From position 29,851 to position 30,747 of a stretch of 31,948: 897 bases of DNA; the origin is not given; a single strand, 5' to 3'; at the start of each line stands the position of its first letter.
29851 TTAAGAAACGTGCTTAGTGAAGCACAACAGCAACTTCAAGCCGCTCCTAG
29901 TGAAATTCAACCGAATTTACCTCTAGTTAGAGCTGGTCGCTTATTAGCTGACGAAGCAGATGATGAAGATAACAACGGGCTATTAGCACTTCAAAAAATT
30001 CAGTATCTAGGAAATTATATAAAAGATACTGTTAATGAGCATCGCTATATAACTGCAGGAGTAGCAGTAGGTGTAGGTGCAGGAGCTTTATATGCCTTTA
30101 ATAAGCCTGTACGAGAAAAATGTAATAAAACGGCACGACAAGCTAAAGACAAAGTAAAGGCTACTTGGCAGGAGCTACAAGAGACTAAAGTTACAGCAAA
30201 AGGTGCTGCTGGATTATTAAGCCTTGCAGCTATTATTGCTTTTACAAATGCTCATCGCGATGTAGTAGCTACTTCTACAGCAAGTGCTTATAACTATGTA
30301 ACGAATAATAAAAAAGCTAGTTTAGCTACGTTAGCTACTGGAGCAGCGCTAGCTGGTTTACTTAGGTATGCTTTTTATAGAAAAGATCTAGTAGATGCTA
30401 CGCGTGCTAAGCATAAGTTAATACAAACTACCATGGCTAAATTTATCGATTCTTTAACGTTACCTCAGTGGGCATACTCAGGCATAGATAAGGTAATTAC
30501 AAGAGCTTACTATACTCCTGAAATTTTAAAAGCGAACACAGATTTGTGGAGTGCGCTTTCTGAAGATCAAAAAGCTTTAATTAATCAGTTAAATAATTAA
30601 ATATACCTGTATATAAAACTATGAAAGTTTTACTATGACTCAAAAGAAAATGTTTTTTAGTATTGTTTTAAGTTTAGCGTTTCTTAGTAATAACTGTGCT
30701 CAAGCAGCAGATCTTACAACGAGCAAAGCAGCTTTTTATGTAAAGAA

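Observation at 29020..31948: Tandem cluster of four or more signal-peptide proteins built from a recurring Ala/Gly-rich helix - Tyr - basic module, directly downstream of the ribosomal operon terminator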

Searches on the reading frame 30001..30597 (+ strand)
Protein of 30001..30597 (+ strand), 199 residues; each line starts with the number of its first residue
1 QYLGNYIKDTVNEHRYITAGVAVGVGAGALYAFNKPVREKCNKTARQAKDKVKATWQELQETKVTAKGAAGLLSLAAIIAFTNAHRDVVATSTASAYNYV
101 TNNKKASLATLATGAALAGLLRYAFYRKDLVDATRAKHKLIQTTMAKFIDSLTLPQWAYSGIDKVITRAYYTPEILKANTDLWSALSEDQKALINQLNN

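Call 37: predict_structure(alignment_id=A2)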
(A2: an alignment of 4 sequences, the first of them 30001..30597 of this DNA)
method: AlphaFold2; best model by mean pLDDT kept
length: 199 residues; sequences in the alignment: 4
mean_pLDDT: 53.5   pTM: 0.35
mean pLDDT of the five models: 53.5, 51.9, 46.1, 46.0, 45.3
residues with pLDDT >= 90: 1; 70-90: 58; 50-70: 10; < 50: 130
segments of 3 or more residues with pLDDT < 50: 1-130
pLDDT, mean of each block of 10 residues (from residue 1): 36 40 36 41 41 41 38 40 42 45 45 43 45 61 77 78 76 81 87 78
secondary structure, 60 per line:
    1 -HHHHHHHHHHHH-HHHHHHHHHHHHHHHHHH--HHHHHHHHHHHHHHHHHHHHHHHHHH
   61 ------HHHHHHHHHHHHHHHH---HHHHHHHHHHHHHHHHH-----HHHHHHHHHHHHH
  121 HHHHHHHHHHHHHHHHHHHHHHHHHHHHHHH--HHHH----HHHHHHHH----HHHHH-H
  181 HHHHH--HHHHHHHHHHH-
elements in order: H2-13 H15-32 H35-60 H67-82 H86-102 H108-151 H154-157 H162-169 H174-178 H180-185 H188-198

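Call 38: search_protein_representatives(alignment_id=A2)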
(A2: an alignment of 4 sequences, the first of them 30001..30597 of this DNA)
Query: 4 sequences, 270 profile positions. Proteins with E-value up to 0.001 (for the whole library): 58; up to 1e-10: 15; up to 1e-30: 4. The best 58 are listed.
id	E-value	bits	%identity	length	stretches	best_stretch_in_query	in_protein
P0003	5.9e-130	448.9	-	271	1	2-270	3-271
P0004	2.8e-117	407.3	-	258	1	1-270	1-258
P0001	9.9e-71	254.7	-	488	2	125-257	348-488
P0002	3.6e-69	249.6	-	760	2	124-257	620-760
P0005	1.2e-21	93.8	-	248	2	158-269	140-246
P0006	3.6e-21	92.1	-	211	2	158-267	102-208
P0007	8.7e-20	87.6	-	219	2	155-262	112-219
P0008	2.0e-14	70.0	-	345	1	29-267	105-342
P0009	2.4e-14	69.8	-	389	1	32-267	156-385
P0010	4.1e-14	69.0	-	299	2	152-270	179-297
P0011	4.3e-12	62.4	-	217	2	164-257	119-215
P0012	4.7e-12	62.3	-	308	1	46-260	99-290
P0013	3.3e-11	59.5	-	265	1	33-257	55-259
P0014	7.1e-11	58.4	-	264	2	156-260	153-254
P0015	7.7e-11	58.3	-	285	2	154-261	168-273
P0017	4.1e-10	55.9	-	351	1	163-260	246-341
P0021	9.7e-09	51.4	-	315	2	153-259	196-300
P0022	3.3e-08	49.6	-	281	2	217-255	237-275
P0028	5.6e-07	45.6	-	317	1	175-263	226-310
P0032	1.6e-06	44.1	-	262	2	195-257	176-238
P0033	2.3e-06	43.6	-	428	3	156-264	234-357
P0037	1.2e-05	41.2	-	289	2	218-261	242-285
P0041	8.2e-05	38.5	-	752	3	196-255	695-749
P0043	1.1e-04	38.0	-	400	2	157-259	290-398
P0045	1.4e-04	37.8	-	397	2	26-265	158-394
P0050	3.5e-04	36.5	-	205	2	172-263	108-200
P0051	3.6e-04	36.4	-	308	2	218-263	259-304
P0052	3.7e-04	36.4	-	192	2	191-265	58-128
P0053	4.1e-04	36.2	-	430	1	43-261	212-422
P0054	5.4e-04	35.8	-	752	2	199-256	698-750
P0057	8.1e-04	35.3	-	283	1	27-263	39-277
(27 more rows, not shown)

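Call 44: fold_search(model_id=the predicted structure, library=pdb)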
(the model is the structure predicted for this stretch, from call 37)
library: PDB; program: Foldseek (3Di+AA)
matches with E <= 10: 37; with E <= 0.001: 0
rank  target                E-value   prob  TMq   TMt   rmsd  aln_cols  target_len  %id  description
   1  5c6g_C                4.0e+00  0.09  0.27  0.12  17.0       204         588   13  Structural Insights into the Scc2-Scc4 Cohesin Loader (released 2015-08-05)
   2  5m37_B                4.7e+00  0.10  0.26  0.24  19.8       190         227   10  The molecular tweezer CLR01 stabilizes a disordered protein-protein interface (released 2017-11-15)
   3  9uc4                  4.9e+00  0.07  0.24  0.21  14.8       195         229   11  Crystal structure of voltage-gated sodium channel NavAb N49K/S178T/T206A mutant (released 2026-02-18)
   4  2rkk_A                5.5e+00  0.13  0.26  0.32  20.3       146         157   16  Crystal Structure of S.cerevisiae Vta1 N-terminal domain (released 2008-01-22)
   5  7eeb_D                5.5e+00  0.06  0.24  0.21  13.7       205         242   11  Structure of the CatSpermasome (released 2021-07-28)
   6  2luh_MODEL_1_A        5.8e+00  0.10  0.25  0.29  20.5       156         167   16  NMR structure of the Vta1-Vps60 complex (released 2012-11-07)
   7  9k2v_a                5.8e+00  0.06  0.23  0.12  15.2       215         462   14  Cyanophage A4 pre-ejectosome (released 2025-04-09)
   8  4nee_A                5.8e+00  0.05  0.22  0.14  19.0       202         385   12  crystal structure of AP-2 alpha/simga2 complex bound to HIV-1 Nef (released 2014-01-29)
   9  7p5m_A                5.8e+00  0.03  0.18  0.11  30.2       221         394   15  Cryo-EM structure of human TTYH2 in lipid nanodiscs (released 2021-08-11)
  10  8c1l_A                6.4e+00  0.10  0.21  0.20  10.7       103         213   14  Crystal structure of HNF4 alpha LBD in complexes with palmitic acid and GRIP-1 peptide (released 2024-01-10)
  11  6bzd_A                6.4e+00  0.08  0.28  0.24  20.0       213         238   12  Structure of 14-3-3 gamma R57E mutant bound to GlcNAcylated peptide (released 2018-05-09)
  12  4mw3_A                6.4e+00  0.06  0.26  0.24  14.3       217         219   10  Structural Basis for Ca2+ Selectivity of a Voltage-gated Calcium Channel (released 2013-11-27)
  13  4rd9_B                6.4e+00  0.02  0.14  0.14  24.7       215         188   12  X-RAY STRUCTURE OF THE APO FORM OF THE AMYLOID PRECURSOR PROTEIN-LIKE PROTEIN 1 (APLP1) E2 DOMAIN (released 2015-03-11)
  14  2bq0_A                6.8e+00  0.06  0.25  0.23  19.1       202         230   10  14-3-3 Protein Beta (Human) (released 2005-05-06)
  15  9ci3_B                6.8e+00  0.04  0.20  0.17  19.8       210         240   14  Structure of the LRRK2/14-3-3 complex (released 2025-09-03)
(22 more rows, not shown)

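Call 49: list_cluster_members(proteins=[P0005, P0006, P0008, P0009, P0012, P0022, P0033, P0037, P0041, P0057])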
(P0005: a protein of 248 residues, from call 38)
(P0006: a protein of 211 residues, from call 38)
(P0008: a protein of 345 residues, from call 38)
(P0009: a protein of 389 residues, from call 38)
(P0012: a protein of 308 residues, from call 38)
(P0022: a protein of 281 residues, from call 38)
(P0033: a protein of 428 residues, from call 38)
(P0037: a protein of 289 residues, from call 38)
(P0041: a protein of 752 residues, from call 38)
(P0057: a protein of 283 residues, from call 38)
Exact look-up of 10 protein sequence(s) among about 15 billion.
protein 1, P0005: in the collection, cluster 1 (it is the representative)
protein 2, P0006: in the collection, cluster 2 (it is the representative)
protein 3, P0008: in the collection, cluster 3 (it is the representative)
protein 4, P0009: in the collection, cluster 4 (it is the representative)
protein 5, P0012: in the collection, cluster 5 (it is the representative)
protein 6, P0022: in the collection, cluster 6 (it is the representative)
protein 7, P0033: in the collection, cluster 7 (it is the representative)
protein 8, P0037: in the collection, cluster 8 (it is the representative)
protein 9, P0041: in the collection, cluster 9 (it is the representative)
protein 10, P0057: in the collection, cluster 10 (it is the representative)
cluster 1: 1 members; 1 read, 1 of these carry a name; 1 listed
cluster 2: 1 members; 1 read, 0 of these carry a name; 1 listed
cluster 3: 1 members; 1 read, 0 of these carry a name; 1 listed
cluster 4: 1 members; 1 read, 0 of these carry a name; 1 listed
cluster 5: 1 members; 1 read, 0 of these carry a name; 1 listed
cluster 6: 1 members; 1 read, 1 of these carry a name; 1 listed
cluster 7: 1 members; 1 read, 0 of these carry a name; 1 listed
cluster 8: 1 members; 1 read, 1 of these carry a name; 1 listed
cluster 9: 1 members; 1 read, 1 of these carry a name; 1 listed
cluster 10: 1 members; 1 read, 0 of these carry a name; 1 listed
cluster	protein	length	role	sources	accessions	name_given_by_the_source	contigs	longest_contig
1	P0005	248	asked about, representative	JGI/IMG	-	hypothetical protein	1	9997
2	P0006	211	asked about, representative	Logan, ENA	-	-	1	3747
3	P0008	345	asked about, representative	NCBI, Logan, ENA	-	-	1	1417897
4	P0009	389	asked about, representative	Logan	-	-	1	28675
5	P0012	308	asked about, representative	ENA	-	-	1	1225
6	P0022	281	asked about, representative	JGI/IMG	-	Ring finger domain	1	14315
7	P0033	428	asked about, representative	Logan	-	-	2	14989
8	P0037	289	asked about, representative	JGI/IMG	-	zinc-RING finger domain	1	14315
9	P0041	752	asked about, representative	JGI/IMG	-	hypothetical protein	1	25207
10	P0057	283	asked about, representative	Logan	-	-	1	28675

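Call 50: find_encoding_contigs(protein=P0057, flank=10000, max_places=3)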
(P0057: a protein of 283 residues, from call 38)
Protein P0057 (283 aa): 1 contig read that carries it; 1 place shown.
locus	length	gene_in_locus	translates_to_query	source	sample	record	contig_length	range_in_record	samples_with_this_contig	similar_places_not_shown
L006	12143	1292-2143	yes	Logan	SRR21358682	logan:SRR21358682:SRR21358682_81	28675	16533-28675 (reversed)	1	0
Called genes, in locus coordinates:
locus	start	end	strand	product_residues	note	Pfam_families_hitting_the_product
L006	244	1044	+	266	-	PF01661:Macro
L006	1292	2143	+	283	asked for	-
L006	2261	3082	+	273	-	-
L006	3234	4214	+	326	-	-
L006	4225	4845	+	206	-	-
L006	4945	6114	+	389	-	-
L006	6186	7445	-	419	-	PF12796:Ank_2, PF00023:Ank (faint)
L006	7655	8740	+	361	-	PF01266:DAO (faint), PF07992:Pyr_redox_2, PF13434:Lys_Orn_oxgnase (faint), PF13738:Pyr_redox_3, PF00070:Pyr_redox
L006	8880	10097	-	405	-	PF05525:Branch_AA_trans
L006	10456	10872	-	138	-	-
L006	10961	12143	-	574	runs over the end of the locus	PF23409:Beta-prop_EML, PF24782:WD40_MABP1-WDR62_2nd, PF24805:EIF3I, PF24807:WD40_CDC20-Fz, PF24814:WD40_Prp19, PF24817:WD40_WDHD1_1st, PF25171:Beta-prop_WDR36-Utp21_1st, PF25172:Beta-prop_WDR3_2nd, +32 more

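Call 51: find_encoding_contigs(protein=P0008, flank=10000, max_places=3)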
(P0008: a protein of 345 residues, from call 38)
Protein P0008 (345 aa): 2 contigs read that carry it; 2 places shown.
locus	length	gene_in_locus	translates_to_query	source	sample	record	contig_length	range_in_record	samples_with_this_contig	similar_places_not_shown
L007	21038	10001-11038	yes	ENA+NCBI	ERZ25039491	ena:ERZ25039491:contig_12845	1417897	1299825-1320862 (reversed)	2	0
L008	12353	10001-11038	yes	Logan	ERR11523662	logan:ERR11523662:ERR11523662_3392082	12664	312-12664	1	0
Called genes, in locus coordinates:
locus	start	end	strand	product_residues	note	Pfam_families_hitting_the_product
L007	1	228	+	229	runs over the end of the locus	PF00406:ADK, PF13207:AAA_17, PF05191:ADK_lid (weak)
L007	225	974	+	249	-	PF00557:Peptidase_M24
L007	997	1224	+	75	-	PF01176:eIF-1a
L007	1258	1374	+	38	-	PF00444:Ribosomal_L36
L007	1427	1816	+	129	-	PF00416:Ribosomal_S13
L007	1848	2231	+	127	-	PF00411:Ribosomal_S11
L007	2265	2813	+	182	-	PF00163:Ribosomal_S4, PF01479:S4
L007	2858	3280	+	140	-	PF01193:RNA_pol_L, PF01000:RNA_pol_A_bac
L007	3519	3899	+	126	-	PF03118:RNA_pol_A_CTD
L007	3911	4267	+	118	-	PF01196:Ribosomal_L17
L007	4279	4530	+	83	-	PF01106:NifU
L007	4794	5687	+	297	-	-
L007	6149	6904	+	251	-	-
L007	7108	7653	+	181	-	-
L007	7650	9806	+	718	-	-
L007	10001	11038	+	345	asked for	-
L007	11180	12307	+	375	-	PF01266:DAO (faint), PF03486:HI0933_like (faint), PF07992:Pyr_redox_2, PF13738:Pyr_redox_3, PF00070:Pyr_redox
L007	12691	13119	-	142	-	-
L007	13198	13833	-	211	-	PF14706:Tnp_DNA_bind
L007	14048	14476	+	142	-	PF12323:HTH_OrfB_IS605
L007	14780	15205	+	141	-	PF01385:OrfB_IS605 (faint), PF07282:Cas12f1-like_TNB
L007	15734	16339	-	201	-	-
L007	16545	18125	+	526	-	PF14516:AAA_35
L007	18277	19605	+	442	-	PF00291:PALP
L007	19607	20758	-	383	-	PF13606:Ank_3 (faint), PF12796:Ank_2, PF13637:Ank_4 (weak), PF12796:Ank_2, PF13637:Ank_4, PF13857:Ank_5, PF00023:Ank (weak), PF13637:Ank_4 (weak)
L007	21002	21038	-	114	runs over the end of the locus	-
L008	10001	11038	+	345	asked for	-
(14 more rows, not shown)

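Call 52: find_encoding_contigs(protein=P0022, flank=10000, max_places=3)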
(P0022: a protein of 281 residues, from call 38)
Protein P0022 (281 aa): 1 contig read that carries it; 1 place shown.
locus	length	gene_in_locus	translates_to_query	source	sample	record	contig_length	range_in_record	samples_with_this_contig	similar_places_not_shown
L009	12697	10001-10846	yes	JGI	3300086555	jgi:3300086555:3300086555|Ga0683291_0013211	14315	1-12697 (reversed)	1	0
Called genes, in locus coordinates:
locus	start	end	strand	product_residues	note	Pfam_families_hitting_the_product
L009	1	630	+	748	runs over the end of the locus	?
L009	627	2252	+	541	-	PF11104:PilM_2, PF05134:T2SSL (weak)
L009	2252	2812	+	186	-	-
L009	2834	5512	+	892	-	PF03958:Secretin_N (weak), PF00263:Secretin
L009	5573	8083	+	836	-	PF03958:Secretin_N (faint), PF00263:Secretin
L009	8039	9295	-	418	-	PF03952:Enolase_N, PF00113:Enolase_C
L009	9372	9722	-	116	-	PF07784:DUF1622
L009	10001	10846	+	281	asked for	PF13639:zf-RING_2 (weak)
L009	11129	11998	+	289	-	PF13445:zf-RING_UBOX (weak), PF13639:zf-RING_2, PF13920:zf-C3HC4_3 (faint), PF14634:zf-RING_5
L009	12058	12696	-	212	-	?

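Call 58: search_protein_families(library=pfam, proteins=[P0022, P0037, P0051, P0041, P0054, P0033, P0052, P0050, L006:244-1041:+, L007:7650-9803:+], max_evalue=0.01)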
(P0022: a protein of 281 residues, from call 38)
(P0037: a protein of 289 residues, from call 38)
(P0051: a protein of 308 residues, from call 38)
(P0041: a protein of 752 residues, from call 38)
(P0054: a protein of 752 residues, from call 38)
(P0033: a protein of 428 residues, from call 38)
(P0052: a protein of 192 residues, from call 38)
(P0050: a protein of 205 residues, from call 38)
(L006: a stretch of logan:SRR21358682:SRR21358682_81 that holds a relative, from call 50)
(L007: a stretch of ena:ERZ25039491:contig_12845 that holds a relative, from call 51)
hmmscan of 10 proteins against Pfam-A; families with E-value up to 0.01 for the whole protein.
P0022 (281 aa): 7 families
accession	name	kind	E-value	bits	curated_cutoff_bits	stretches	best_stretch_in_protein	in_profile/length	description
PF13639.12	zf-RING_2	-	5.1e-07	30.3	27.3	1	47-92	2-44/44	Ring finger domain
PF00097.31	zf-C3HC4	-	7.6e-05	22.9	21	1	48-91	1-40/40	Zinc finger, C3HC4 type (RING finger)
PF12678.13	zf-rbx1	-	0.00025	21.7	31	1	61-92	25-55/55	RING-H2 zinc finger domain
PF14634.12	zf-RING_5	-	0.00073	19.9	27.9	1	47-93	1-43/43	zinc-RING finger domain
PF13445.12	zf-RING_UBOX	-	0.0015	18.9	25.2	1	48-89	1-39/39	RING-type zinc-finger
PF20452.3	Calmod_bind_C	-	0.0019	18.7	24.2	0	148-169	34-55/62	Calmodulin binding protein C-terminal domain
PF17123.11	zf-RING_11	-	0.0024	18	27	1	47-77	1-29/29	RING-like zinc finger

P0037 (289 aa): 10 families
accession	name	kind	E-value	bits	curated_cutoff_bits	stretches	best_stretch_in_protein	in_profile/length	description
PF14634.12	zf-RING_5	-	1e-07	32.2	27.9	1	71-116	1-43/43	zinc-RING finger domain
PF13639.12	zf-RING_2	-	1.5e-07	32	27.3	1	71-114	2-43/44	Ring finger domain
PF13445.12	zf-RING_UBOX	-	1.5e-05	25.3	25.2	1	72-114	1-38/39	RING-type zinc-finger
PF13920.12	zf-C3HC4_3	-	1.9e-05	24.8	27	1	69-118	2-46/49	Zinc finger, C3HC4 type (RING finger)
PF14570.12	zf-RING_4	-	0.00012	22.2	27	1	72-117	1-46/48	RING/Ubox like zinc-binding domain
PF00097.31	zf-C3HC4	-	0.00013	22.2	21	1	72-114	1-40/40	Zinc finger, C3HC4 type (RING finger)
PF14447.12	Prok-RING_4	-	0.00049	20.4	27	1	84-117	8-39/46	Prokaryotic RING finger family 4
PF13923.12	zf-C3HC4_2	-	0.00082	19.6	27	1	71-114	1-40/40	Zinc finger, C3HC4 type (RING finger)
PF15227.12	zf-C3HC4_4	-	0.0078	16.7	30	0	72-114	1-42/42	zinc finger of C3HC4-type, RING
PF03854.20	zf-P11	-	0.01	16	25.6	1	93-118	20-45/50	P-11 zinc finger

P0051 (308 aa): 8 families
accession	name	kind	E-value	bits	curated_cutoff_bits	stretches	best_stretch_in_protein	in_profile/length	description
PF13639.12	zf-RING_2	-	3.4e-09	37.2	27.3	1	58-103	2-44/44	Ring finger domain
PF17123.11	zf-RING_11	-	1.5e-06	28.2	27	1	58-89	1-29/29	RING-like zinc finger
PF12678.13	zf-rbx1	-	2e-06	28.4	31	1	58-103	13-55/55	RING-H2 zinc finger domain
PF00097.31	zf-C3HC4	-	2.3e-05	24.6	21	1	59-102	1-40/40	Zinc finger, C3HC4 type (RING finger)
PF13445.12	zf-RING_UBOX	-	2.8e-05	24.5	25.2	1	59-100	1-39/39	RING-type zinc-finger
PF13923.12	zf-C3HC4_2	-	0.0001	22.5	27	1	58-102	1-40/40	Zinc finger, C3HC4 type (RING finger)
PF14634.12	zf-RING_5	-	0.00014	22.2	27.9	1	58-103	1-42/43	zinc-RING finger domain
PF13920.12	zf-C3HC4_3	-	0.00082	19.6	27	1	56-107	2-47/49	Zinc finger, C3HC4 type (RING finger)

P0041 (752 aa): 0 families

P0054 (752 aa): 0 families

P0033 (428 aa): 1 family
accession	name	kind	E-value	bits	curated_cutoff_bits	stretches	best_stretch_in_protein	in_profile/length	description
PF13369.12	Transglut_core2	-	0.0059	16.5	23.5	0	289-338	96-145/155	Transglutaminase-like superfamily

P0052 (192 aa): 1 family
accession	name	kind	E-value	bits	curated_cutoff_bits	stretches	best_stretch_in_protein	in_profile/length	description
PF08463.15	EcoEI_R_C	-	0.004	17.7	24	1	92-151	89-145/163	EcoEI R protein C-terminal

P0050 (205 aa): 0 families

L006:244-1041:+ (266 aa): 1 family
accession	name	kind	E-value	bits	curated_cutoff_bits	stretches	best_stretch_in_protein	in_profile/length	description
PF01661.27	Macro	-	3.9e-31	107.9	22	1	52-175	1-118/118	Macro domain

L007:7650-9803:+ (718 aa): 0 families

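Call 96: list_cluster_members(proteins=[P0010, P0013, P0014, P0017, P0021, P0028, P0032, P0043, P0045, P0053])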
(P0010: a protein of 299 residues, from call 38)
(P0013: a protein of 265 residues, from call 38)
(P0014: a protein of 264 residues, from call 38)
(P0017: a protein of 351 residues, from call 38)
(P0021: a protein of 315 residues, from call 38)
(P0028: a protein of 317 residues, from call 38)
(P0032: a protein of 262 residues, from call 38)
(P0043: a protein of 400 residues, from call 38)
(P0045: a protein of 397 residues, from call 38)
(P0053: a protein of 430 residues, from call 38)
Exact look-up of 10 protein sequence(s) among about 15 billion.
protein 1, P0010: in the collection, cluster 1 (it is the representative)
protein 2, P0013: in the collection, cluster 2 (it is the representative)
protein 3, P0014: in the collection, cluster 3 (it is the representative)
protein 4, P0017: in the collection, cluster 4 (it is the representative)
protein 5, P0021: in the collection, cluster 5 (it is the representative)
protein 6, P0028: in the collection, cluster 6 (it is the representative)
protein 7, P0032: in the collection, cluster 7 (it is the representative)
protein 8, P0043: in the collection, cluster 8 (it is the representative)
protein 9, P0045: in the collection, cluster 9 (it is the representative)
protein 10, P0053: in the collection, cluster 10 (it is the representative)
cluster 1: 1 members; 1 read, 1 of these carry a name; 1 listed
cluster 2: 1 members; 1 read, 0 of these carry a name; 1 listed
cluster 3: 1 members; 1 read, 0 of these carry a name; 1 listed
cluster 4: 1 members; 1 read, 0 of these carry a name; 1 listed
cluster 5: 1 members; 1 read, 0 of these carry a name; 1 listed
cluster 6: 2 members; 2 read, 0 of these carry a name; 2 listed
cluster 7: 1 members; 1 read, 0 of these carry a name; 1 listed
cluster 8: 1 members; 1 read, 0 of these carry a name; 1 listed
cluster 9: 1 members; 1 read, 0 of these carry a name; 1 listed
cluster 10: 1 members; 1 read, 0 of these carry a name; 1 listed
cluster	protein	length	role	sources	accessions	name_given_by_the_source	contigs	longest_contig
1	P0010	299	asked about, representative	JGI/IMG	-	hypothetical protein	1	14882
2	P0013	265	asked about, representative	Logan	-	-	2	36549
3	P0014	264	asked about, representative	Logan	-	-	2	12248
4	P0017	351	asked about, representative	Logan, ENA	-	-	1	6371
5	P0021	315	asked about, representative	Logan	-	-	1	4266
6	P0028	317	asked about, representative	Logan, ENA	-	-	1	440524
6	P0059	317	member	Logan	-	-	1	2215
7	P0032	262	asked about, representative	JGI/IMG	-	-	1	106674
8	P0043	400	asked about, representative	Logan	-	-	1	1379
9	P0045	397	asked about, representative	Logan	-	-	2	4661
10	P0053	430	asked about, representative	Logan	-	-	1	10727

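Call 97: find_encoding_contigs(protein=P0028, flank=8000, max_places=1)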
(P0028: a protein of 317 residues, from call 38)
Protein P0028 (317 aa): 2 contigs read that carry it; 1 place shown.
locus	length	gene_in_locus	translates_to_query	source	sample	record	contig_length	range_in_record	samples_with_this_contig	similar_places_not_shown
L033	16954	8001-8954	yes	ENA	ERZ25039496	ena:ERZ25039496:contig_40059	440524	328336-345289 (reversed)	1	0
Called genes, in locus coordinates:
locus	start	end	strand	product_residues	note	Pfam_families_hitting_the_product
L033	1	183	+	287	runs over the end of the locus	-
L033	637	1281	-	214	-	PF00226:DnaJ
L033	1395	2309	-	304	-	-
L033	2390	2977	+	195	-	PF02245:Pur_DNA_glyco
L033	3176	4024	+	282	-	PF00226:DnaJ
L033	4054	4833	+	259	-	-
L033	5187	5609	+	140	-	-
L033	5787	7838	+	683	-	-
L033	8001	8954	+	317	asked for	-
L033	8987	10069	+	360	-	PF03486:HI0933_like (faint), PF07992:Pyr_redox_2, PF13738:Pyr_redox_3, PF00070:Pyr_redox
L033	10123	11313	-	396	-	PF05525:Branch_AA_trans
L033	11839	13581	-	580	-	-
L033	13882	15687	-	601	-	PF12796:Ank_2 (weak)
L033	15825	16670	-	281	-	-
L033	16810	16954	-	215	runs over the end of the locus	-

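Call 98: find_encoding_contigs(protein=P0032, flank=8000, max_places=1)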
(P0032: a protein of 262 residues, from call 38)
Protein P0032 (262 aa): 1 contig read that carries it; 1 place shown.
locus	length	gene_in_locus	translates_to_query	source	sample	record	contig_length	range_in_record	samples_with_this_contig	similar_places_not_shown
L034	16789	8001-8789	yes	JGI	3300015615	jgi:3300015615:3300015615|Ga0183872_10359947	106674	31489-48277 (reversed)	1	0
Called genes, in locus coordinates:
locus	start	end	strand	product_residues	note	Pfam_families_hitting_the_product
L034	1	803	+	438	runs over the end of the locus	PF00344:SecY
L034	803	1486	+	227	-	PF13238:AAA_18 (faint), PF00406:ADK, PF13207:AAA_17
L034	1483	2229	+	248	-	PF00557:Peptidase_M24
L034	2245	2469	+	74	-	PF01176:eIF-1a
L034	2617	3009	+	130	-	PF00416:Ribosomal_S13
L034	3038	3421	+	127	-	PF00411:Ribosomal_S11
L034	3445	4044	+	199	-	PF00163:Ribosomal_S4, PF01479:S4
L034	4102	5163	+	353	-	PF01193:RNA_pol_L, PF01000:RNA_pol_A_bac, PF03118:RNA_pol_A_CTD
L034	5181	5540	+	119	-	PF01196:Ribosomal_L17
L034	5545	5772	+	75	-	PF01106:NifU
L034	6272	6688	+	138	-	-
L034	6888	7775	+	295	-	-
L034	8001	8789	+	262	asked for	-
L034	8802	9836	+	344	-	PF07992:Pyr_redox_2, PF12831:FAD_oxidored (faint), PF13738:Pyr_redox_3, PF00070:Pyr_redox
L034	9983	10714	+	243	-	PF02463:SMC_N (faint), PF00005:ABC_tran, PF13304:AAA_21 (faint)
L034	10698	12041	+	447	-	PF19295:SufBD_N, PF01458:SUFBD_core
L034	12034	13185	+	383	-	PF01458:SUFBD_core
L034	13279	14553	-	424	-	-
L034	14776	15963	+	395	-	PF00266:Aminotran_5, PF01053:Cys_Met_Meta_PP (weak), PF01041:DegT_DnrJ_EryC1 (weak)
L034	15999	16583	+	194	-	PF20589:DUF6790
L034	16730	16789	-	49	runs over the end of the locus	-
